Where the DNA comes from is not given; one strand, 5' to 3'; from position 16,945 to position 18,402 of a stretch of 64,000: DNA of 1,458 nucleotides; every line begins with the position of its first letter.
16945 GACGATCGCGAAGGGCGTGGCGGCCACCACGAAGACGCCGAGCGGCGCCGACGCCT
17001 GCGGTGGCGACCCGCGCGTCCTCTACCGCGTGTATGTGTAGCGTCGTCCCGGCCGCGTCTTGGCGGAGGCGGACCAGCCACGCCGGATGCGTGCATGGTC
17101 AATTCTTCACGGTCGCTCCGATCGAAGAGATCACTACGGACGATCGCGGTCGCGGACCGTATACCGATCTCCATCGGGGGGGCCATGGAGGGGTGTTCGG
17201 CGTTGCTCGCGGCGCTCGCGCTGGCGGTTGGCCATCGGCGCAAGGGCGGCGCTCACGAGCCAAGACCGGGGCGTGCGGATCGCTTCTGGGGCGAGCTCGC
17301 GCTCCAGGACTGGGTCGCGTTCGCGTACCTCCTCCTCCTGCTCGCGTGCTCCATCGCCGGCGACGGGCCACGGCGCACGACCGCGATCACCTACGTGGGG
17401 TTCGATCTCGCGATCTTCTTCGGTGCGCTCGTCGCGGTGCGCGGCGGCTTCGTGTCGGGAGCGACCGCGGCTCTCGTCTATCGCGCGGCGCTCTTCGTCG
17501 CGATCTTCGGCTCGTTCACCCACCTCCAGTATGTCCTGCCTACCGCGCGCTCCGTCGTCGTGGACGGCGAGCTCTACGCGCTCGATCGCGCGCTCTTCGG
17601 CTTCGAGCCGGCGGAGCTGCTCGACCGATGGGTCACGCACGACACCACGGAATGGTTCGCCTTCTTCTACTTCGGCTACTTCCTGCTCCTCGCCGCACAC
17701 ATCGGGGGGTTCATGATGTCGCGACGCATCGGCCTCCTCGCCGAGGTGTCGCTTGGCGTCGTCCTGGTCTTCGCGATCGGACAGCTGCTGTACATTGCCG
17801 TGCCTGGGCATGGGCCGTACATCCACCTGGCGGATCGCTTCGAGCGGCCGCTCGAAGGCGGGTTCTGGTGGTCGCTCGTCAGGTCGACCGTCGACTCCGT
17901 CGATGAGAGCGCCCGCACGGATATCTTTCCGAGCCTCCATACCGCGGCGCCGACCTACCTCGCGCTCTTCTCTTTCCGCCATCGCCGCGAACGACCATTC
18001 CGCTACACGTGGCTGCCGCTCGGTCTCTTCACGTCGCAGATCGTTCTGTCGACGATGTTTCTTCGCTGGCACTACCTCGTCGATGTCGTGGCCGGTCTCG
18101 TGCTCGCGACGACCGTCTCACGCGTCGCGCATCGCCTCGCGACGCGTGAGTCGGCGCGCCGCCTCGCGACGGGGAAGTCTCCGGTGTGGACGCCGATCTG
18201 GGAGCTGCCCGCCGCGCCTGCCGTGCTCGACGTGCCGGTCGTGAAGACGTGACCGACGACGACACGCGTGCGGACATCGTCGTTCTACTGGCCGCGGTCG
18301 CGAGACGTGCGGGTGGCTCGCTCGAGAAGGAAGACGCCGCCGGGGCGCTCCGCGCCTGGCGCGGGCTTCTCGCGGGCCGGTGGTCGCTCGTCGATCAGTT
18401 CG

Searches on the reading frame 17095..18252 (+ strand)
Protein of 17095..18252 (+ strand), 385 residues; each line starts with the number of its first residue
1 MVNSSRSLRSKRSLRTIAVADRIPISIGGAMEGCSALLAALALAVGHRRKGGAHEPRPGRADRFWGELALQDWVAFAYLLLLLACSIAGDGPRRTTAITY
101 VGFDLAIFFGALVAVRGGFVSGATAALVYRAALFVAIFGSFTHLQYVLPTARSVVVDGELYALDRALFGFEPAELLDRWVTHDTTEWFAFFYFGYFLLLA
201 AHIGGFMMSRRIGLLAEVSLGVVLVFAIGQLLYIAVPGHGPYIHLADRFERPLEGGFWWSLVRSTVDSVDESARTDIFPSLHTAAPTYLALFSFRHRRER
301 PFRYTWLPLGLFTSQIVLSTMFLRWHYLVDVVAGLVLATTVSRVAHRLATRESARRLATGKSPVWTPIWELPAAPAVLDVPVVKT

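Call 62: search_protein_families(library=pfam, proteins=[window:17095-18252:+], max_evalue=0.001)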
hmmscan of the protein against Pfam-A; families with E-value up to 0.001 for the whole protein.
window:17095-18252:+ (385 aa): 2 families
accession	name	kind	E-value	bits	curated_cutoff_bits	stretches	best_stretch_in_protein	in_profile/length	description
PF14378.12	PAP2_3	-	1.1e-16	61.6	27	1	159-340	2-186/190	PAP2 superfamily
PF01569.27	PAP2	-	8.4e-10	38.9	27.2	1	270-350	43-126/130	PAP2 superfamily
